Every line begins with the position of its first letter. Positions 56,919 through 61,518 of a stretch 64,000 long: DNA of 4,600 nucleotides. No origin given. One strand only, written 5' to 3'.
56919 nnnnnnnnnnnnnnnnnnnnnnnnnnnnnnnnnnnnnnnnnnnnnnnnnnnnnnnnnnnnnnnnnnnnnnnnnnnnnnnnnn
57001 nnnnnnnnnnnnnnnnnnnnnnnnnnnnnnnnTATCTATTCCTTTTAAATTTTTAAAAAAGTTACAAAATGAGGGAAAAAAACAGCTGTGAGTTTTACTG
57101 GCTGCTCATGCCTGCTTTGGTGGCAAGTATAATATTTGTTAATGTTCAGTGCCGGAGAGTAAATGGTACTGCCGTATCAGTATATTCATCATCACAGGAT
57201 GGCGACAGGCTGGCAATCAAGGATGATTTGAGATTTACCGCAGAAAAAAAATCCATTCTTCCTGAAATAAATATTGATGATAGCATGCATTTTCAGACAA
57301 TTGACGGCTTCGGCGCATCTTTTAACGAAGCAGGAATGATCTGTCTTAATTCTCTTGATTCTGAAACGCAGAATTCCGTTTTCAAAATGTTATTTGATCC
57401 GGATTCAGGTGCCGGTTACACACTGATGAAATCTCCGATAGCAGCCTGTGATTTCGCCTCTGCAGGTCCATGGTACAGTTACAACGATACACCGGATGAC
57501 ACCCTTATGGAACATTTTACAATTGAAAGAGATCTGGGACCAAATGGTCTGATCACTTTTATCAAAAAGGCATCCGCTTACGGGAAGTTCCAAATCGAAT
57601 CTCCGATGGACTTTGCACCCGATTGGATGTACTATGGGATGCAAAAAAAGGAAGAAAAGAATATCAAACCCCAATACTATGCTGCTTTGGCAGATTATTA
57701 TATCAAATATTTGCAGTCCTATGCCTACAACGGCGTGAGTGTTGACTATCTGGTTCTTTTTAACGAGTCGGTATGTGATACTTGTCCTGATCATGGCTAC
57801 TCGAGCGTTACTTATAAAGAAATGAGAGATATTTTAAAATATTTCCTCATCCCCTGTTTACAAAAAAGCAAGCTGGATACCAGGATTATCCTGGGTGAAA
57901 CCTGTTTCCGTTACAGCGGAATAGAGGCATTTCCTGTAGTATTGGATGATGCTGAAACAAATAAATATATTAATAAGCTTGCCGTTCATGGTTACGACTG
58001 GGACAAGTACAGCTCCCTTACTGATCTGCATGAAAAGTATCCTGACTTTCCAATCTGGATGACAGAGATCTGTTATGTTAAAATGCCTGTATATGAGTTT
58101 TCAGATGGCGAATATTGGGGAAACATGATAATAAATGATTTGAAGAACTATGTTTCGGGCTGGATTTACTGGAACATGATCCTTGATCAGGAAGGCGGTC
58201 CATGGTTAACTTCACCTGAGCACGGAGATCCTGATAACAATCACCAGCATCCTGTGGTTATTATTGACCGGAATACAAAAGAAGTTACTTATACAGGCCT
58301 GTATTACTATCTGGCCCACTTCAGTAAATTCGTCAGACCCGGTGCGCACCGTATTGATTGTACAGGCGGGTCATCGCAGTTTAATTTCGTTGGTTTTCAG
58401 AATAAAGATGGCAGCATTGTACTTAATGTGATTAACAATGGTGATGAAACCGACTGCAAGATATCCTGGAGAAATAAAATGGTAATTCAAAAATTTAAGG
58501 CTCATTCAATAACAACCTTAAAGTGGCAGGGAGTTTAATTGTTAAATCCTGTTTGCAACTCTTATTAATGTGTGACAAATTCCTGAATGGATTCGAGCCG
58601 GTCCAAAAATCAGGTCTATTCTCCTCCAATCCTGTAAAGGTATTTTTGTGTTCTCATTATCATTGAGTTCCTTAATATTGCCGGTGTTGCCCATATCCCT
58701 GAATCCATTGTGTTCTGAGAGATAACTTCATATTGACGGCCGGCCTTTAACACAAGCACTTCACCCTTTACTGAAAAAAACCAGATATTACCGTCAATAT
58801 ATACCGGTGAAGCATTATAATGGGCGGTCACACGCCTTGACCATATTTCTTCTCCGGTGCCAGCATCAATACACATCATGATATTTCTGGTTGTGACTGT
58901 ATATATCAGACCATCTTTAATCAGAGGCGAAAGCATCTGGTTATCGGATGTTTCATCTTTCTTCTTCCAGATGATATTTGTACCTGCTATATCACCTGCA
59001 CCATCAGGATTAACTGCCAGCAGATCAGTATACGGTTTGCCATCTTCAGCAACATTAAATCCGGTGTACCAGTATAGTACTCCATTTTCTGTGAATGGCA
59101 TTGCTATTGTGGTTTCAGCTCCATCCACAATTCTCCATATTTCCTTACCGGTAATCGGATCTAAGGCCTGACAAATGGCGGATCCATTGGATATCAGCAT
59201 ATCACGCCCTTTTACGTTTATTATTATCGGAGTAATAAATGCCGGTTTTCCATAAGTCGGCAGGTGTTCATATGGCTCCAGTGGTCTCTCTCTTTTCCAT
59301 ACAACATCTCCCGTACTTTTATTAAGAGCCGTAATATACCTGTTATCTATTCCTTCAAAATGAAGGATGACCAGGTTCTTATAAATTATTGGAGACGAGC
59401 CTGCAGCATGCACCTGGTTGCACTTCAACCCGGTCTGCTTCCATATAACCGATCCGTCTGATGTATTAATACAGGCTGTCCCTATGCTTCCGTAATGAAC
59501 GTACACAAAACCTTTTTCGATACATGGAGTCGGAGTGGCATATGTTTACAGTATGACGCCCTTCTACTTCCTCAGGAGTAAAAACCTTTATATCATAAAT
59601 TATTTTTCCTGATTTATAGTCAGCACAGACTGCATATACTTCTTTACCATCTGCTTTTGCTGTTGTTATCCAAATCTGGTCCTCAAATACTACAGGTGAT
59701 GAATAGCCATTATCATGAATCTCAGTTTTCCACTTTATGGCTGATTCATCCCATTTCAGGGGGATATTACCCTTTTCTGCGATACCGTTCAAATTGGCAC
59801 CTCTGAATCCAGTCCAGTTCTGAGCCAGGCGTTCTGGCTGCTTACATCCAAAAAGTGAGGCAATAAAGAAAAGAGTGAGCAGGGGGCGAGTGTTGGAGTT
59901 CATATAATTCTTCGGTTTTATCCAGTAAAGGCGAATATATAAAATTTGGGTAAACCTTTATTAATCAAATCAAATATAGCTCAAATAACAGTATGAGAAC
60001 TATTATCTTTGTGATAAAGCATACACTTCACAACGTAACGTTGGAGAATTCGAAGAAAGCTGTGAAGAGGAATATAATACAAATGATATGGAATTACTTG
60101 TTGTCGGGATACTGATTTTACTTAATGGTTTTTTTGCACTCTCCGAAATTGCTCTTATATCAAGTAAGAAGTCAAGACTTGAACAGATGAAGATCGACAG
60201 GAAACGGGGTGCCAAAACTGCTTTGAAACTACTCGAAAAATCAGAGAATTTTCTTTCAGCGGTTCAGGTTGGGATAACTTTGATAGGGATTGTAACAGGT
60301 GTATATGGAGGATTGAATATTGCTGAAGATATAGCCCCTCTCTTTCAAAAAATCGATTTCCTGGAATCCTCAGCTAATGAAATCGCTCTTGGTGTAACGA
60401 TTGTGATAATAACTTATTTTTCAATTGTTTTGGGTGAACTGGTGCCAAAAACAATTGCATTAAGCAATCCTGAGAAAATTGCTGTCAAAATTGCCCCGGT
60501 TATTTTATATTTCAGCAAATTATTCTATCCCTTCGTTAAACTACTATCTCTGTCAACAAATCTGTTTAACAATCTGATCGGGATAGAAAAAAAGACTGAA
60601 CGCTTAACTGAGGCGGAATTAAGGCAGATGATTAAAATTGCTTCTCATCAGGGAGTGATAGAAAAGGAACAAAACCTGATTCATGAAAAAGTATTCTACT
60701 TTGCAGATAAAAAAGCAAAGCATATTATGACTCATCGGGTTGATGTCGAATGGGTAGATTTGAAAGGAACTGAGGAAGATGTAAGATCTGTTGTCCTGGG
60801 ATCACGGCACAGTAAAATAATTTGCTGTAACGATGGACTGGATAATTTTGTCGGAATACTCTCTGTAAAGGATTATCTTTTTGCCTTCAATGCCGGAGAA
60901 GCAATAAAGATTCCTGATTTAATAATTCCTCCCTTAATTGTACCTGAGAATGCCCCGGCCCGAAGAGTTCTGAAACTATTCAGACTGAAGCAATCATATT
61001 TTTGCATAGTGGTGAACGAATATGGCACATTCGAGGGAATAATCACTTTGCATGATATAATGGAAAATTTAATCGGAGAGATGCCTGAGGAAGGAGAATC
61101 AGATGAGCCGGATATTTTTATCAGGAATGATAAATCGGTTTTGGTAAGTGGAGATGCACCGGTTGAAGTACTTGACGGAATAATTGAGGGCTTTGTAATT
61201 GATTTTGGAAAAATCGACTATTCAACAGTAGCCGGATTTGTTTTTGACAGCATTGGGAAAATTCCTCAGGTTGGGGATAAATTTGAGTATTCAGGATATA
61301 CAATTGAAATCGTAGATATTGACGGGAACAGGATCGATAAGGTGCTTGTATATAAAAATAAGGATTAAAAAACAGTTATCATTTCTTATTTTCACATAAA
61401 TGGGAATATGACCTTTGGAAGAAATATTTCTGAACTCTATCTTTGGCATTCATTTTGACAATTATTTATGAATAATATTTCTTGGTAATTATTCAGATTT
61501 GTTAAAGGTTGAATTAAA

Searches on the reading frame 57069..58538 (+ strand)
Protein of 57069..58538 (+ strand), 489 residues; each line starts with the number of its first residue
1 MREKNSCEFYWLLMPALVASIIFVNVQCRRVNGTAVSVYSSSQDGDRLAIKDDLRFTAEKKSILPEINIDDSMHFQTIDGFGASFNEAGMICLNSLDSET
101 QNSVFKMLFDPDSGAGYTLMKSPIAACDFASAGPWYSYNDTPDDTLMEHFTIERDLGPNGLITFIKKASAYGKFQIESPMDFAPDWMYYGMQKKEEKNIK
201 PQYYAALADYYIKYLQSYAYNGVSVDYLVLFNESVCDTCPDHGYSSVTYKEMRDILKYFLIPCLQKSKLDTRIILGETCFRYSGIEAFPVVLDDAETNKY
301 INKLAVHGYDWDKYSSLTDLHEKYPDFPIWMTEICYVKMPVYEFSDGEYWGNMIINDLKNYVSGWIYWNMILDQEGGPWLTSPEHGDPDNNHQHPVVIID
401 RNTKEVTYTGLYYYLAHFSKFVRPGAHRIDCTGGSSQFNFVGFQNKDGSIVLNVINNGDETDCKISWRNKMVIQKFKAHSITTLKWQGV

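Call 50: search_protein_families(library=pfam, proteins=[window:57069-58538:+], max_evalue=0.001)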
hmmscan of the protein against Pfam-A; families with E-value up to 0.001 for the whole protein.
window:57069-58538:+ (489 aa): 3 families
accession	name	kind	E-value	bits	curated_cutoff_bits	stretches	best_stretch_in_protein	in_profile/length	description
PF02055.22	Glyco_hydro_30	-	3.3e-38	132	23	1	78-422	1-348/348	Glycosyl hydrolase family 30 TIM-barrel domain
PF17189.10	Glyco_hydro_30C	-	4.9e-11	43.1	22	1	425-484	1-65/65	Glycosyl hydrolase family 30 beta sandwich domain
PF14587.12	Glyco_hydr_30_2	-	0.00011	22.1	27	0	174-278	124-227/364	O-Glycosyl hydrolase family 30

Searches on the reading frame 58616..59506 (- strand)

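Call 98: search_protein_families(library=pfam, proteins=[window:58616-59506:-], max_evalue=0.001)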
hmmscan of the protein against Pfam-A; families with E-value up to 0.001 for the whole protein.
window:58616-59506:- (296 aa): 3 families
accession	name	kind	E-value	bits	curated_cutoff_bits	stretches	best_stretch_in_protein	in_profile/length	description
PF13360.13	PQQ_2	-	4.9e-24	85.7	27.6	2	11-223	46-232/233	Outer membrane protein assembly factor BamB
PF01011.28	PQQ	-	1.3e-12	47.6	26.7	1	182-229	41-88/595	Glucose/ethanol/alcohol dehydrogenase, beta-propeller domain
PF13570.13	Beta-prop_ACSF4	-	1.3e-11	44.9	133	1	173-286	120-234/329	Beta-alanine-activating enzyme, beta-propeller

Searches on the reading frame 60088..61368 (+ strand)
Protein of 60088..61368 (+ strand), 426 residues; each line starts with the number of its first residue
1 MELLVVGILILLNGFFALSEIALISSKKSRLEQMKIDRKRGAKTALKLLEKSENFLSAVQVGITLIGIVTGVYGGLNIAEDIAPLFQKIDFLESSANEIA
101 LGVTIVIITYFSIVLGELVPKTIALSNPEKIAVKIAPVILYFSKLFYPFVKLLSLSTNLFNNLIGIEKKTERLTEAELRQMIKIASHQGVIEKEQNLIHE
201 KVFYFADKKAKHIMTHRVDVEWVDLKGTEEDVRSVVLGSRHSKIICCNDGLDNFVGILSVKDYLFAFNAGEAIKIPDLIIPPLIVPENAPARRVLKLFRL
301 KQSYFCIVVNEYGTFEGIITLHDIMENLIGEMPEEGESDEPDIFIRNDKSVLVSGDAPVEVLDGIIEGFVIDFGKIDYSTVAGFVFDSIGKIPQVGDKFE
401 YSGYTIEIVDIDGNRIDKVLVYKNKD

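Call 98: search_protein_families(library=pfam, proteins=[window:60088-61368:+], max_evalue=0.001)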
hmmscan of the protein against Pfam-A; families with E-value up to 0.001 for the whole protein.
window:60088-61368:+ (426 aa): 3 families
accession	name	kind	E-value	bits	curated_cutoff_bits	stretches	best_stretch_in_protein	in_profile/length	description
PF01595.25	CNNM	-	2.4e-50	171.1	28.4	1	8-194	5-180/181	Cyclin M transmembrane N-terminal domain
PF03471.22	CorC_HlyC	-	3.6e-17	62.6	27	1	347-424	4-80/81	Transporter associated domain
PF00571.33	CBS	-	1.3e-11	45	24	1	281-329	8-56/57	CBS domain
